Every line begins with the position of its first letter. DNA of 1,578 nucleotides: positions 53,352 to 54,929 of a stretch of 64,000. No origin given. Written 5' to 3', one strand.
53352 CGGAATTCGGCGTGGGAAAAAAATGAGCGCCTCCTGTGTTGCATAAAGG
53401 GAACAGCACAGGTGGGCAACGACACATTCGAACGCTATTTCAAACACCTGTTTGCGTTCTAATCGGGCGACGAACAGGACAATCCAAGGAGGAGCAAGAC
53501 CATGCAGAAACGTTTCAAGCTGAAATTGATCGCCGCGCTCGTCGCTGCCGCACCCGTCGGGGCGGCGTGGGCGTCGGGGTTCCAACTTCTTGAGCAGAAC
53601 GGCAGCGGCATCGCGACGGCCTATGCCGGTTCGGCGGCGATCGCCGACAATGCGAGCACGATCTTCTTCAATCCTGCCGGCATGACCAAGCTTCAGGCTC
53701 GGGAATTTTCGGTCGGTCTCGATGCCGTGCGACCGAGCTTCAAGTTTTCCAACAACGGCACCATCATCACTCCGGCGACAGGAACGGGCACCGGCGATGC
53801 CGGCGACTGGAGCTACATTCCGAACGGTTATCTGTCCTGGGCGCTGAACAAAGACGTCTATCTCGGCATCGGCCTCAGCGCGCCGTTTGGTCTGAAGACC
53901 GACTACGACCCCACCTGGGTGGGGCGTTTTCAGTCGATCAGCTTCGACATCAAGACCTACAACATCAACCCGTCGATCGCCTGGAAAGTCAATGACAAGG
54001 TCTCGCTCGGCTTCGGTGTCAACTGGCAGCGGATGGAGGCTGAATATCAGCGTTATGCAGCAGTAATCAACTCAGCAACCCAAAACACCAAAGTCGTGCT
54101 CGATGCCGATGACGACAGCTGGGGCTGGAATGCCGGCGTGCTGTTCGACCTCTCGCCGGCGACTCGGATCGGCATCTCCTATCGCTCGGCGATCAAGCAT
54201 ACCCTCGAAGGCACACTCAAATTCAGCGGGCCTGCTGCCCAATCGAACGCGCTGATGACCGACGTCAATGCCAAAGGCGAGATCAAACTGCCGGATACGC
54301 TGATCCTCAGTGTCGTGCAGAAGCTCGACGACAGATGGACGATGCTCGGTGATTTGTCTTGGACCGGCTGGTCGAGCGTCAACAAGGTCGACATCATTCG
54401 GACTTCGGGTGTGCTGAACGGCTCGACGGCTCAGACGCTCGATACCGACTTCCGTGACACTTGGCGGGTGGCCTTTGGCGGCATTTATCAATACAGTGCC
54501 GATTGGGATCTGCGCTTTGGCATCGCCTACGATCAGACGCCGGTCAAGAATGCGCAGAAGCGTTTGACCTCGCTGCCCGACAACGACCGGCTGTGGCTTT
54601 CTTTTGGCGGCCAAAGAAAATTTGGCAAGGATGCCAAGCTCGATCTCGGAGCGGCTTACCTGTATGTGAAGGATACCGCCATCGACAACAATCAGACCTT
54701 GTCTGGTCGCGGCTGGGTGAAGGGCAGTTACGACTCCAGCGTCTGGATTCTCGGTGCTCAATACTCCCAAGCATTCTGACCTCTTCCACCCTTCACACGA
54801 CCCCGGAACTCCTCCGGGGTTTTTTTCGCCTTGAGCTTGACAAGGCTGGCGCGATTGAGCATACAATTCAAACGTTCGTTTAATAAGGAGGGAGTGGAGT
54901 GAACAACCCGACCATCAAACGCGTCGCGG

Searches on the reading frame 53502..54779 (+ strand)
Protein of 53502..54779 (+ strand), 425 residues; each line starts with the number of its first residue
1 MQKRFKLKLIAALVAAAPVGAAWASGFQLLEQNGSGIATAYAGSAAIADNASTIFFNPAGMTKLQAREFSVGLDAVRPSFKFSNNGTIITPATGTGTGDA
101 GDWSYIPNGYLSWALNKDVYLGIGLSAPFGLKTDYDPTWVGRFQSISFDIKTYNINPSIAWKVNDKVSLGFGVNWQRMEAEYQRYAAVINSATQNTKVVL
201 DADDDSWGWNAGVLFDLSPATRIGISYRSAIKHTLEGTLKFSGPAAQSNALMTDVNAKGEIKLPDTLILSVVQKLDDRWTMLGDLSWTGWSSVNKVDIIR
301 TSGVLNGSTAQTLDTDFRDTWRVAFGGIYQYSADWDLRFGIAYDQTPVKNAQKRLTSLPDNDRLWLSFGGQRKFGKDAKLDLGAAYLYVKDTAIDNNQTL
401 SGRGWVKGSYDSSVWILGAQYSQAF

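Call 48: find_encoding_contigs(protein=window:53502-54779:+, flank=10000, max_places=1)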
Protein window:53502-54779:+ (425 aa): 23 contigs read that carry it; 1 place shown.
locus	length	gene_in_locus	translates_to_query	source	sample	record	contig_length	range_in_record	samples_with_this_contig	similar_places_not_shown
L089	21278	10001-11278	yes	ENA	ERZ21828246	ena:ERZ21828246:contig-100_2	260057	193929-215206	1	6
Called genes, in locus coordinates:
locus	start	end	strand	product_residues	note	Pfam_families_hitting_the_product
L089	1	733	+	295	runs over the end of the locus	PF12974:Phosphonate-bd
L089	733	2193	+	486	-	PF10090:HPTransfase (faint), PF00512:HisKA (weak), PF02518:HATPase_c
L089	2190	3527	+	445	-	PF00072:Response_reg, PF00158:Sigma54_activat, PF14532:Sigma54_activ_2, PF07728:AAA_5 (weak), PF25601:AAA_lid_14, PF02954:HTH_8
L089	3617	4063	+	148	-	PF02566:OsmC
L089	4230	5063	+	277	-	PF00809:Pterin_bind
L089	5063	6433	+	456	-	PF02878:PGM_PMM_I, PF02879:PGM_PMM_II, PF02880:PGM_PMM_III, PF00408:PGM_PMM_IV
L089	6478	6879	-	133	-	PF01219:DAGK_prokar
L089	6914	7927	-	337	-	PF01384:PHO4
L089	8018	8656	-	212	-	PF01865:PhoU_div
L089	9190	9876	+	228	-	PF00440:TetR_N, PF17939:TetR_C_30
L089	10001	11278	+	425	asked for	PF03349:Toluene_X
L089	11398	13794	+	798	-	PF02737:3HCDH_N, PF00725:3HCDH, PF16113:ECH_2, PF00378:ECH_1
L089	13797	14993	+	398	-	PF00108:Thiolase_N, PF00109:ketoacyl-synt (weak), PF02803:Thiolase_C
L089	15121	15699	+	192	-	PF16036:Chalcone_3, PF16035:Chalcone_2 (faint)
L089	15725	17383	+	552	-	PF00501:AMP-binding, PF13193:AMP-binding_C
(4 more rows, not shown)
